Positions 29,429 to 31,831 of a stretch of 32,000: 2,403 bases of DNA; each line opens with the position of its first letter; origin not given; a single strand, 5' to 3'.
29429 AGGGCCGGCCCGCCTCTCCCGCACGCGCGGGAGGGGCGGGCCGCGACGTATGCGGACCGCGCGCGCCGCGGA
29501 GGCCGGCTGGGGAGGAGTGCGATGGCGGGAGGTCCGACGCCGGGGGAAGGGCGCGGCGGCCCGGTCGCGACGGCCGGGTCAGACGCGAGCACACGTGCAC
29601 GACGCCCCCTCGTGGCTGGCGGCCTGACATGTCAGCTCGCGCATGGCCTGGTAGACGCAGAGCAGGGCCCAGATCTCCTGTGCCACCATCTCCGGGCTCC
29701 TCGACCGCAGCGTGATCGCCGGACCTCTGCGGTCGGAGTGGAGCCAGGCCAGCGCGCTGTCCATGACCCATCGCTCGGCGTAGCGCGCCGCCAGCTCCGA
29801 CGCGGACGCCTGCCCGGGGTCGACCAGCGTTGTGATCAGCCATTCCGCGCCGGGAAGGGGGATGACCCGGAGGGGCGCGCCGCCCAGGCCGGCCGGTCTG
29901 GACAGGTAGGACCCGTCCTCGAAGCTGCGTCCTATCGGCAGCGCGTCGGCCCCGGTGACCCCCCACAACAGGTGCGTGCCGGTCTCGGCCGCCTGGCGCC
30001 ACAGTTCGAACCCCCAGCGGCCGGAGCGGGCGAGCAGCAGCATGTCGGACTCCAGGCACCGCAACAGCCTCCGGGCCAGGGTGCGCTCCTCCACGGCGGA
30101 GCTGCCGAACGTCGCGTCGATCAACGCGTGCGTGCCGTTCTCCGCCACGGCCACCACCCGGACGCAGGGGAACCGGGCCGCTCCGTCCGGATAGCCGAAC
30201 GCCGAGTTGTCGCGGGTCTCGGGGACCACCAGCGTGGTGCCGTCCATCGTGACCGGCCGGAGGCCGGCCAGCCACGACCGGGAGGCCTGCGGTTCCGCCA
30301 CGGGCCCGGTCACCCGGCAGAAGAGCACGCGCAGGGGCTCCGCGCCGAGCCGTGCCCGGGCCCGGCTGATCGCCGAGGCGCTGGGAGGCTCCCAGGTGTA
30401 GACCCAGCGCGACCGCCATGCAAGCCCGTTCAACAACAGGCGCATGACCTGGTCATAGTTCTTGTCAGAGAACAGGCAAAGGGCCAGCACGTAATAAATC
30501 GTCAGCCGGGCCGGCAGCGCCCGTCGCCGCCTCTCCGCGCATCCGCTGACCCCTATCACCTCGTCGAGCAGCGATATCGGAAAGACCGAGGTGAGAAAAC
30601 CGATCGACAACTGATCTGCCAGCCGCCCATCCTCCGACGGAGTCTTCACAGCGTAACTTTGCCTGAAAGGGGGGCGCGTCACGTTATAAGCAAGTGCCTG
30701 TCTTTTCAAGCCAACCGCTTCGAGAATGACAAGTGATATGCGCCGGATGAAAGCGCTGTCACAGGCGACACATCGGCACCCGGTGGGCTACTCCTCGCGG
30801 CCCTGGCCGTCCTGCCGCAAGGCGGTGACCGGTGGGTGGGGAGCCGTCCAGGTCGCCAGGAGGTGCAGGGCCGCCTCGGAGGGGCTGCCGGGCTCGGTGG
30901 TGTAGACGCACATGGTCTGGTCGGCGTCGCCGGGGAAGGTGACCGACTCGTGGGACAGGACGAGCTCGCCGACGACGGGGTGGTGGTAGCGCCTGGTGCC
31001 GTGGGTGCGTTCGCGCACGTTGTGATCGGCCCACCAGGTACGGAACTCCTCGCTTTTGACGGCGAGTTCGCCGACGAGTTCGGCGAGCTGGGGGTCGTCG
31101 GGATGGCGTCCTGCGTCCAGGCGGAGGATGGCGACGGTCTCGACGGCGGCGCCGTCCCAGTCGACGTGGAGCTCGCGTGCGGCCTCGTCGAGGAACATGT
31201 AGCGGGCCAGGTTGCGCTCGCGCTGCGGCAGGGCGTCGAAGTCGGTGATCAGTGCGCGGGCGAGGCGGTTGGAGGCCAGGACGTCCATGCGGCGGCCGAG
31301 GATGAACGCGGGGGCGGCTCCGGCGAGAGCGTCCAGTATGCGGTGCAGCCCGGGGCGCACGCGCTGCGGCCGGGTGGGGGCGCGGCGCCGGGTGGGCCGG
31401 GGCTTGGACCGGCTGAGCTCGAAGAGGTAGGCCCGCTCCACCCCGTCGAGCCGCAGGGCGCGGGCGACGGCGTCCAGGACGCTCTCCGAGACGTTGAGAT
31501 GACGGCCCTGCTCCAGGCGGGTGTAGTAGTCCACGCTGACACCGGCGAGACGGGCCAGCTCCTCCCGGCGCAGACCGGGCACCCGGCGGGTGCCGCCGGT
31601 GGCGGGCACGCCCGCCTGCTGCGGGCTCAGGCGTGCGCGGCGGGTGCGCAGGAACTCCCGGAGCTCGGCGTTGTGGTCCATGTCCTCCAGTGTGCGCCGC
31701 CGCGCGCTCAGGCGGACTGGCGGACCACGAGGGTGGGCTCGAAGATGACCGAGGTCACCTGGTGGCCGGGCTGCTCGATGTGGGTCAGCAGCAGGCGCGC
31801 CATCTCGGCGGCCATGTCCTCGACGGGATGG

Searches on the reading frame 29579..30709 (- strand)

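Call 42: search_protein_families(library=pfam, proteins=[window:29579-30709:-], max_evalue=0.01)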
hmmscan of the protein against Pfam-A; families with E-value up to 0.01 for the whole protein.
window:29579-30709:- (376 aa): 2 families
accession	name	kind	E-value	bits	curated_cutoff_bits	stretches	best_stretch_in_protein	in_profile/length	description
PF13006.12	Nterm_IS4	-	1e-30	106.2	25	1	35-130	3-94/95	Insertion element 4 transposase N-terminal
PF01609.27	DDE_Tnp_1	-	3.3e-08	34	23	1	153-353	7-198/200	Transposase DDE domain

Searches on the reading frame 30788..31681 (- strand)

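Call 42: search_protein_families(library=pfam, proteins=[window:30788-31681:-], max_evalue=0.01)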
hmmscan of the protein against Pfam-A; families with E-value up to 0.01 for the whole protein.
window:30788-31681:- (297 aa): 4 families
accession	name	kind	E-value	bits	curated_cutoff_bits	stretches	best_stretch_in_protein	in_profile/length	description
PF17765.7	MLTR_LBD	-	8.4e-64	215.1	26.3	1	108-275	1-168/168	MmyB-like transcription regulator ligand binding domain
PF13560.12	HTH_31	-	3e-13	50.3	27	1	6-86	1-64/64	Helix-turn-helix domain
PF01381.28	HTH_3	-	8.1e-07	29.4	23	1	36-79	9-51/55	Helix-turn-helix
PF13443.12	HTH_26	-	0.0094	16.6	22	0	38-78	12-52/63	Cro/C1-type HTH DNA-binding domain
